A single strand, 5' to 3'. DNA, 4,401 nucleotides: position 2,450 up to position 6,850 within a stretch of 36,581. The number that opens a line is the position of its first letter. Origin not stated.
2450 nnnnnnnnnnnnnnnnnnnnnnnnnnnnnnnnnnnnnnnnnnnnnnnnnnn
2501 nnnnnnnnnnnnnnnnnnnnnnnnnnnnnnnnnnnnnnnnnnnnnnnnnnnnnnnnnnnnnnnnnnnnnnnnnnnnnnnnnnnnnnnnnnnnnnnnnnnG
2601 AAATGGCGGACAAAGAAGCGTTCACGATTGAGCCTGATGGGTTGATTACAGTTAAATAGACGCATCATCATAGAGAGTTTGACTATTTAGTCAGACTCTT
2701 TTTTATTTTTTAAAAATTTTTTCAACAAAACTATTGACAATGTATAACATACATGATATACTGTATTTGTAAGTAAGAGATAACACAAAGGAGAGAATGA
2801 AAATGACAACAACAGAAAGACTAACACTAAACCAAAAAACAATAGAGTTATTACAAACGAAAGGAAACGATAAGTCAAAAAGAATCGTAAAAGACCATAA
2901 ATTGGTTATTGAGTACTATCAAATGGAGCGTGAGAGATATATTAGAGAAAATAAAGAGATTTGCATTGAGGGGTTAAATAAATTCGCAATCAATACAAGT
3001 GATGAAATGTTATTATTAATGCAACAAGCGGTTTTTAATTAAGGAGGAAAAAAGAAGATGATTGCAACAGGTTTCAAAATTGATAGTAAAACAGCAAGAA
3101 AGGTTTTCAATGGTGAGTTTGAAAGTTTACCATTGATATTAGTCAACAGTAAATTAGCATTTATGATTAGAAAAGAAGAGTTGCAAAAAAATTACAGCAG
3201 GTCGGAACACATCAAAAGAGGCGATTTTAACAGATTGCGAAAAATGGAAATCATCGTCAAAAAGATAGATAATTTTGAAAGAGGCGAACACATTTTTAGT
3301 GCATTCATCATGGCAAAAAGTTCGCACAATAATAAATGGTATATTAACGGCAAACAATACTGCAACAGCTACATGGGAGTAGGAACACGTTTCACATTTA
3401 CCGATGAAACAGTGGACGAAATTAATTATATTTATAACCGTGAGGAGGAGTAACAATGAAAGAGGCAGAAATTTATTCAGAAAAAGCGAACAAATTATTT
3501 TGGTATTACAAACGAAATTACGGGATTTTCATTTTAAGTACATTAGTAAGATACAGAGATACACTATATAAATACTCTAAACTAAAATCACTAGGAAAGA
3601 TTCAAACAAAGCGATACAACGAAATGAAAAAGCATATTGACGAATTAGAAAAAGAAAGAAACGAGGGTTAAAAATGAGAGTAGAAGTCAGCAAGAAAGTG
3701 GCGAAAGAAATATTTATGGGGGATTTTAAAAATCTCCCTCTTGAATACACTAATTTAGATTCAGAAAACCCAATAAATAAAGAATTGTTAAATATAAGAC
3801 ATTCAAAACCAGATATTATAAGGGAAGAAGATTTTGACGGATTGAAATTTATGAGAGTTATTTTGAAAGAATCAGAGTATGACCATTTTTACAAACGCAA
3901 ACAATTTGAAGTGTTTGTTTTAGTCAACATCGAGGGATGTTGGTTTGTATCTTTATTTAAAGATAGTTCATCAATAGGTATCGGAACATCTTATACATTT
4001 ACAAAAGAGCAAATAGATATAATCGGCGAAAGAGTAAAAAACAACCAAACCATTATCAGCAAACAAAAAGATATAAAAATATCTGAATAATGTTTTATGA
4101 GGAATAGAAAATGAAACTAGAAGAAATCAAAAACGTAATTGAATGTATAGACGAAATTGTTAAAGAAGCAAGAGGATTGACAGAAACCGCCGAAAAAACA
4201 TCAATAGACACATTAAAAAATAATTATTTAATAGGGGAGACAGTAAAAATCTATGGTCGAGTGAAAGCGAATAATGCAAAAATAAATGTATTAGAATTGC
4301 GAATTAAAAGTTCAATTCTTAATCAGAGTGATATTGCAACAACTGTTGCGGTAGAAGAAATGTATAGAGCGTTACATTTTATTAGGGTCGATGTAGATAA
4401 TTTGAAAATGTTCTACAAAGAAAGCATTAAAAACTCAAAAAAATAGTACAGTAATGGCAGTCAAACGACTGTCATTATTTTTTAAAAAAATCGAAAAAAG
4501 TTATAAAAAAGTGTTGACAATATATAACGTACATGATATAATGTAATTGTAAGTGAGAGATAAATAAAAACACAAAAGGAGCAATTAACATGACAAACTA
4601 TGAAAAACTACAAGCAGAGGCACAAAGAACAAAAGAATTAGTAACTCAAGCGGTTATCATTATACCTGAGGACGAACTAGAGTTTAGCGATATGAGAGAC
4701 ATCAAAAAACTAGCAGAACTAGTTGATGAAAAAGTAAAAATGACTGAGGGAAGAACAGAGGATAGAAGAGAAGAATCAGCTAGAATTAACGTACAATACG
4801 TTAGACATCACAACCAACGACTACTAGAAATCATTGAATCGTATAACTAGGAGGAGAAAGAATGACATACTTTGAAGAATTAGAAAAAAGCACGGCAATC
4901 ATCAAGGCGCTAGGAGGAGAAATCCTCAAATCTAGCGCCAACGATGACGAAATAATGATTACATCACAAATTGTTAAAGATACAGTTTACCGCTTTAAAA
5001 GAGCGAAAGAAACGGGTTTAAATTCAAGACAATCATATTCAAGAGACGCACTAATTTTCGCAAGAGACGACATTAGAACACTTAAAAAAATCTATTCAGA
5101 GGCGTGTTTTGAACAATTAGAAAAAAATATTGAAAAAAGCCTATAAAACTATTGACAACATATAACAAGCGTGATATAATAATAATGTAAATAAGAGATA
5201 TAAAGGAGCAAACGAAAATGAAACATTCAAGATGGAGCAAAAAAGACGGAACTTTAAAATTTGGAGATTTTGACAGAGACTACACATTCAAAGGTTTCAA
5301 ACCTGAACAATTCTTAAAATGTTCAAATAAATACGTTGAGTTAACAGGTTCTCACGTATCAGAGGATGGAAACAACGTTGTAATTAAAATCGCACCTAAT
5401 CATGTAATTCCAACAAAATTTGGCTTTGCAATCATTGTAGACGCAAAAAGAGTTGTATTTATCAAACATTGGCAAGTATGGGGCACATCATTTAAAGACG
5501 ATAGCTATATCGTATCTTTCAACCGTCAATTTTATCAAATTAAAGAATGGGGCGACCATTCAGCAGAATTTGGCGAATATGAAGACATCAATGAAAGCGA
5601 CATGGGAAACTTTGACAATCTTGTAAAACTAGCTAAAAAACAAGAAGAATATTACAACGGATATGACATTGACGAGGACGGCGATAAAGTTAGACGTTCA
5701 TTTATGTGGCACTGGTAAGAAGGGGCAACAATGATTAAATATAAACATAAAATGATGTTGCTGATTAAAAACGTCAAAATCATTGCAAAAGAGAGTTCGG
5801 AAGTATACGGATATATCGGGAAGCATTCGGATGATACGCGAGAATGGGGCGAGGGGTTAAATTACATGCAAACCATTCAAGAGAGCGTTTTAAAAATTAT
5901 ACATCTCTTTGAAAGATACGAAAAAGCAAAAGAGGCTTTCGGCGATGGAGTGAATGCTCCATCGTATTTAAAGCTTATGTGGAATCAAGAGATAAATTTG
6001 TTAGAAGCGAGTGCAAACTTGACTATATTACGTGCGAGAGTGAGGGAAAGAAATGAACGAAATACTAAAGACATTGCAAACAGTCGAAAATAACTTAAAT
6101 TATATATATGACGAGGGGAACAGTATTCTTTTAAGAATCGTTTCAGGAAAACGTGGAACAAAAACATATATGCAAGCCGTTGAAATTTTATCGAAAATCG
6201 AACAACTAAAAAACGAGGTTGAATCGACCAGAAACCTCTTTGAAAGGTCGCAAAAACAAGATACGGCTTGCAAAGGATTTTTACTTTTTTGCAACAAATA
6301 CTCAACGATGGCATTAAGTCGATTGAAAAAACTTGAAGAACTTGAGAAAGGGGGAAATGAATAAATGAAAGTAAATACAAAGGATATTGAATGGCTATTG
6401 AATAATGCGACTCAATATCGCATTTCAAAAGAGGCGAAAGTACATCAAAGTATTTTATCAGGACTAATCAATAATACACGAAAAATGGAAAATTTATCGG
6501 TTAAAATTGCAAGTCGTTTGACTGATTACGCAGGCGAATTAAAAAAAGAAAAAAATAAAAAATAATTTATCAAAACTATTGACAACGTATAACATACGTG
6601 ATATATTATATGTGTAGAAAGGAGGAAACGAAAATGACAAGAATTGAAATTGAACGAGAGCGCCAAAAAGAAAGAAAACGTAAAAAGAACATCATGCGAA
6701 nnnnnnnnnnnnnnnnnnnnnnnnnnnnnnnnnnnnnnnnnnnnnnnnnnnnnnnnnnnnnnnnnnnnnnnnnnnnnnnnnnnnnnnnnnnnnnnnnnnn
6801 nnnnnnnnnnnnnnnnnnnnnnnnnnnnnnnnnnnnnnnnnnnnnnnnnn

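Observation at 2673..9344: Five copies of a ~55-bp early promoter cassette with a conserved spacer and conserved 5' leader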

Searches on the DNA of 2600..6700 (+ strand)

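Call 7: search_dna_similar(query=window:2600-6700:+, collection=phages, mode=distant, max_rows=25)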
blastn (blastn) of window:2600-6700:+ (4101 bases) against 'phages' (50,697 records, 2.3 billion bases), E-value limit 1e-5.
Records with a match: 32; places in all: 34; records where one place covers at least 80% of the query: 0.
Best place of each record, by identity: 60-80% 32.
By first word of the organism name: Listeria 13; Staphylococcus 12; Streptococcus 5; Lactobacillus 2.
By host as written in the record: Listeria monocytogenes 11; Staphylococcus sp. 11; Lactobacillus jensenii 2; Streptococcus equinus pR-5 1; Streptococcus equinus Sb17 1; Streptococcus equinus Sb18 1; Streptococcus equinus Sb05 1; Streptococcus macedonicus 33MO 1; and 3 more.
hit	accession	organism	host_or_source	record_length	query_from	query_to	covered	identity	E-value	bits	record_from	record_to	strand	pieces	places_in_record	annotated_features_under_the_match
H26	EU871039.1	Lactobacillus phage Lv-1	Lactobacillus jensenii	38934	2662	2992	8%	67.4%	5e-12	82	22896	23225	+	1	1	hypothetical protein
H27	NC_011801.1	Lactobacillus phage Lv-1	Lactobacillus jensenii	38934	2662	2992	8%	67.4%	5e-12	82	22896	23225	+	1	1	hypothetical protein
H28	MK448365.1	Streptococcus satellite phage Javan212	Streptococcus equinus pR-5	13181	3766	3928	4%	69.9%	7e-10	74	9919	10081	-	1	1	hypothetical protein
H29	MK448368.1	Streptococcus satellite phage Javan218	Streptococcus equinus Sb17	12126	3766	3928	4%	69.9%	7e-10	74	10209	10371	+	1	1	hypothetical protein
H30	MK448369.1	Streptococcus satellite phage Javan219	Streptococcus equinus Sb18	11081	3768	3928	4%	69.6%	9e-9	71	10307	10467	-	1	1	hypothetical protein (x2)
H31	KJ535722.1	Listeria phage LMSP-25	Listeria monocytogenes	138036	1884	1998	3%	77.1%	2e-10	75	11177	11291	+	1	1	hypothetical protein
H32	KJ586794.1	Listeria phage LMTA-34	Listeria monocytogenes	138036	1884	1998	3%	77.1%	2e-10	75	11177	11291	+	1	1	hypothetical protein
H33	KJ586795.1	Listeria phage LMTA-94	Listeria monocytogenes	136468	1884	1998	3%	77.1%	2e-10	75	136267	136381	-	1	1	hypothetical protein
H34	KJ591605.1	Listeria phage LMTA-57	Listeria monocytogenes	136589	1884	1998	3%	77.1%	2e-10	75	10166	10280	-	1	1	hypothetical protein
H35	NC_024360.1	Listeria phage LMSP-25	Listeria monocytogenes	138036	1884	1998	3%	77.1%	2e-10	75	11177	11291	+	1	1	hypothetical protein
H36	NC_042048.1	Listeria phage LMTA-34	Listeria monocytogenes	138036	1884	1998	3%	77.1%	2e-10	75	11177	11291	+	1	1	hypothetical protein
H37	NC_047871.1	Listeria phage LMTA-57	Listeria monocytogenes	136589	1884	1998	3%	77.1%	2e-10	75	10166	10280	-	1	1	hypothetical protein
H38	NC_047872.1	Listeria phage LMTA-94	Listeria monocytogenes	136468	1884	1998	3%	77.1%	2e-10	75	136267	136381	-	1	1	hypothetical protein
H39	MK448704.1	Streptococcus phage Javan213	Streptococcus equinus Sb05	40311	1885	1999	3%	73.7%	1e-6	63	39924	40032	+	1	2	hypothetical protein (x2)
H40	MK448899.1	Streptococcus phage Javan288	Streptococcus macedonicus 33MO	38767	1882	1994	3%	74.6%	9e-9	70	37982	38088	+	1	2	hypothetical protein (x2)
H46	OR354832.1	Staphylococcus phage S-CoN_Ph9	Staphylococcus sp.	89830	1891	1989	2%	75.8%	4e-7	65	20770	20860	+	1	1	HNH endonuclease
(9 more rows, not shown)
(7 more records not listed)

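Call 8: get_annotated_region(hit=H31, flank=3000)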
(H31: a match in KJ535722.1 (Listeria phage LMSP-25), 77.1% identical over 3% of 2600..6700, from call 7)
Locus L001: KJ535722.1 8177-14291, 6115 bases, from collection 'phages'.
description: Listeria phage LMSP-25, complete genome.
organism: Listeria phage LMSP-25 (NCBI taxid 1486421)
taxonomy: Viruses; Duplodnaviria; Heunggongvirae; Uroviricota; Caudoviricetes; Herelleviridae; Jasinkavirinae; Pecentumvirus; Pecentumvirus LMSP25
host: Listeria monocytogenes; source: -; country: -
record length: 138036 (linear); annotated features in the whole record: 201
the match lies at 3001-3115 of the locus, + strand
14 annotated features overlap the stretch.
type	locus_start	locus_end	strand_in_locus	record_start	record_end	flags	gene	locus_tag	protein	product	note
CDS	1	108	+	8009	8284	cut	-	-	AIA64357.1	hypothetical protein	-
CDS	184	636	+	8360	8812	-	-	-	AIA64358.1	hypothetical protein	-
CDS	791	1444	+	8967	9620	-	-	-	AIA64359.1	DNA modification protein Mom-like protein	-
CDS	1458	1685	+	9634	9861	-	-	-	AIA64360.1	hypothetical protein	-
CDS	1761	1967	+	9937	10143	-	-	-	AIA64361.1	hypothetical protein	-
CDS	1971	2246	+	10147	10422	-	-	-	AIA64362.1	hypothetical protein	-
CDS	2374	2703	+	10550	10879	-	-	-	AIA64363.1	hypothetical protein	-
CDS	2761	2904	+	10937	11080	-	-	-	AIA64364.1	hypothetical protein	-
CDS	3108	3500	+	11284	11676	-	-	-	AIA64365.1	hypothetical protein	-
CDS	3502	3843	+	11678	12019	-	-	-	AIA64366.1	hypothetical protein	-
CDS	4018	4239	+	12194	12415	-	-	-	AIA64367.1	hypothetical protein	-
CDS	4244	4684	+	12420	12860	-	-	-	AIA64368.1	hypothetical protein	-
CDS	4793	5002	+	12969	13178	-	-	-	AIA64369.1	hypothetical protein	-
CDS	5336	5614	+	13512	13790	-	-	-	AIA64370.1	hypothetical protein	-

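Call 9: get_annotated_region(hit=H46, flank=3000)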
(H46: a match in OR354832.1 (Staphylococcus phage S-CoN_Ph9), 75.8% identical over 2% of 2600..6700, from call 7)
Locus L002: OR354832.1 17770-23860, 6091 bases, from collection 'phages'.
description: Staphylococcus phage S-CoN_Ph9, complete genome.
organism: Staphylococcus phage S-CoN_Ph9 (NCBI taxid 3076602)
taxonomy: Viruses; Duplodnaviria; Heunggongvirae; Uroviricota; Caudoviricetes; Sextaecvirus
host: Staphylococcus sp.; source: -; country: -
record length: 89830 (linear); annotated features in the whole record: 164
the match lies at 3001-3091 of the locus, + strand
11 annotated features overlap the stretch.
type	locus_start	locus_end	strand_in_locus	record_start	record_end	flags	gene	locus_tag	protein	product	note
CDS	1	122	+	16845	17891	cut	-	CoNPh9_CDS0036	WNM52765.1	DNA primase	-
CDS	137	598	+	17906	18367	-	-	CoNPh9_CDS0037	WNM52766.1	Rnase H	-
CDS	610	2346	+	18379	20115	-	-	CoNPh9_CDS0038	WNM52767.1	RecJ-like ssDNA exonuclease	-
CDS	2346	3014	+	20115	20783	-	-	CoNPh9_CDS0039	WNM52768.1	HNH endonuclease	-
CDS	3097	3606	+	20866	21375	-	-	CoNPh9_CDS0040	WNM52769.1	ATPase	-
CDS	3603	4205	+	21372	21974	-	-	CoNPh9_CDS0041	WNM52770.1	ATPase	-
CDS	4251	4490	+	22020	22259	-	-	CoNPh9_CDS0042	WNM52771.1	hypothetical protein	-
CDS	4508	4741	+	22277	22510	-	-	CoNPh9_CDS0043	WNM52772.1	hypothetical protein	-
CDS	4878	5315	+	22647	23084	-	-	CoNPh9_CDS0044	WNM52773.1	Holliday junction resolvase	-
CDS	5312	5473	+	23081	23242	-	-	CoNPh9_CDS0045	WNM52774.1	hypothetical protein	-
CDS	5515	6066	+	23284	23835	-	-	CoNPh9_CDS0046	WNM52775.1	PhoH-like phosphate starvation-inducible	-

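Call 10: get_annotated_region(hit=H40, flank=3000)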
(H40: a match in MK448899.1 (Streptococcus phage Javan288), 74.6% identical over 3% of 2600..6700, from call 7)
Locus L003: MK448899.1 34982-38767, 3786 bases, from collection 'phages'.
description: Streptococcus phage Javan288, complete genome.
organism: Streptococcus phage Javan288 (NCBI taxid 2548094)
taxonomy: Viruses; Duplodnaviria; Heunggongvirae; Uroviricota; Caudoviricetes; Aliceevansviridae; Moineauvirus
host: Streptococcus macedonicus 33MO; source: -; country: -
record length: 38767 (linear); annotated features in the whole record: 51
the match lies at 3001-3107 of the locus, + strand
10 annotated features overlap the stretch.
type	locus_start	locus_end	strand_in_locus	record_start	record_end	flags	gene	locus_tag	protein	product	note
CDS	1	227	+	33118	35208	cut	-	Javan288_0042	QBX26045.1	capsid and scaffold protein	-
CDS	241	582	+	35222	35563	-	-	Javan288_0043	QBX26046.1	hypothetical protein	-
CDS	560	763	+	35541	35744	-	-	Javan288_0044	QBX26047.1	hypothetical protein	-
CDS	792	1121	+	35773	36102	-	-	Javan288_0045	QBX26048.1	hypothetical protein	-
CDS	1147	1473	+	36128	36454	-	-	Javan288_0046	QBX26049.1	holin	-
CDS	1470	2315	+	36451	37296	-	-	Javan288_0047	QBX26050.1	lysin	lysin, N-acetylmuramoyl-L-alanine amidase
CDS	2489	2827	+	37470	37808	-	-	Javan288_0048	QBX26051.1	hypothetical protein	-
CDS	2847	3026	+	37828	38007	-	-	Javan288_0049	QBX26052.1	hypothetical protein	-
CDS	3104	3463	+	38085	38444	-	-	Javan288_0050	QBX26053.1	hypothetical protein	-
CDS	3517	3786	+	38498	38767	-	-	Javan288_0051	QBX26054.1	hypothetical protein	-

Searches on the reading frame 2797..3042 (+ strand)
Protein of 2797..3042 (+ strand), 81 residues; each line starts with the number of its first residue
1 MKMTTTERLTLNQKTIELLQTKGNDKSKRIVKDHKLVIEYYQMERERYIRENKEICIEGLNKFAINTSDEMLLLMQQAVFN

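Call 28: search_protein_families(library=phrogs, proteins=[window:2797-3042:+], max_evalue=0.001)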
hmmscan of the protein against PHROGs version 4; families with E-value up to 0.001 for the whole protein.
window:2797-3042:+ (81 aa): 0 families

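Call 75: search_protein_families(library=pfam, proteins=[window:2797-3042:+], max_evalue=0.01)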
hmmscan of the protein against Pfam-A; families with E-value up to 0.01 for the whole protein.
window:2797-3042:+ (81 aa): 0 families

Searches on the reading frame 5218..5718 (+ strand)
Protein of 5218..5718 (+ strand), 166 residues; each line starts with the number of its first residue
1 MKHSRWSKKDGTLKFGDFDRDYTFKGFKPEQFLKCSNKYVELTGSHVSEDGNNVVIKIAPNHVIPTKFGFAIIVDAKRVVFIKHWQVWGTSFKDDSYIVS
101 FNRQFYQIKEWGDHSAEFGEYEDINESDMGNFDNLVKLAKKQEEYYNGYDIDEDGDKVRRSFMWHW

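Call 28: search_protein_families(library=phrogs, proteins=[window:5218-5718:+], max_evalue=0.001)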
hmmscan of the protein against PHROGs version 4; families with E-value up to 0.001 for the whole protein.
window:5218-5718:+ (166 aa): 0 families

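Call 75: search_protein_families(library=pfam, proteins=[window:5218-5718:+], max_evalue=0.01)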
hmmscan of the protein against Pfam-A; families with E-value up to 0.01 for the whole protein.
window:5218-5718:+ (166 aa): 0 families

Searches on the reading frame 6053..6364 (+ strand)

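Call 28: search_protein_families(library=phrogs, proteins=[window:6053-6364:+], max_evalue=0.001)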
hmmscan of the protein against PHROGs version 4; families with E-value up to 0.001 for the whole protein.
window:6053-6364:+ (103 aa): 0 families

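Call 75: search_protein_families(library=pfam, proteins=[window:6053-6364:+], max_evalue=0.01)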
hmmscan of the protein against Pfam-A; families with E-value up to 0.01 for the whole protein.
window:6053-6364:+ (103 aa): 2 families
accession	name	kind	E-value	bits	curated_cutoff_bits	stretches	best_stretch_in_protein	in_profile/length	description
PF04163.17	Tht1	-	0.002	17.4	21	1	10-64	225-280/595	Tht1-like nuclear fusion protein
PF09748.14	Med10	-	0.0091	16.3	23.3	1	5-92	31-107/119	Transcription factor subunit Med10 of Mediator complex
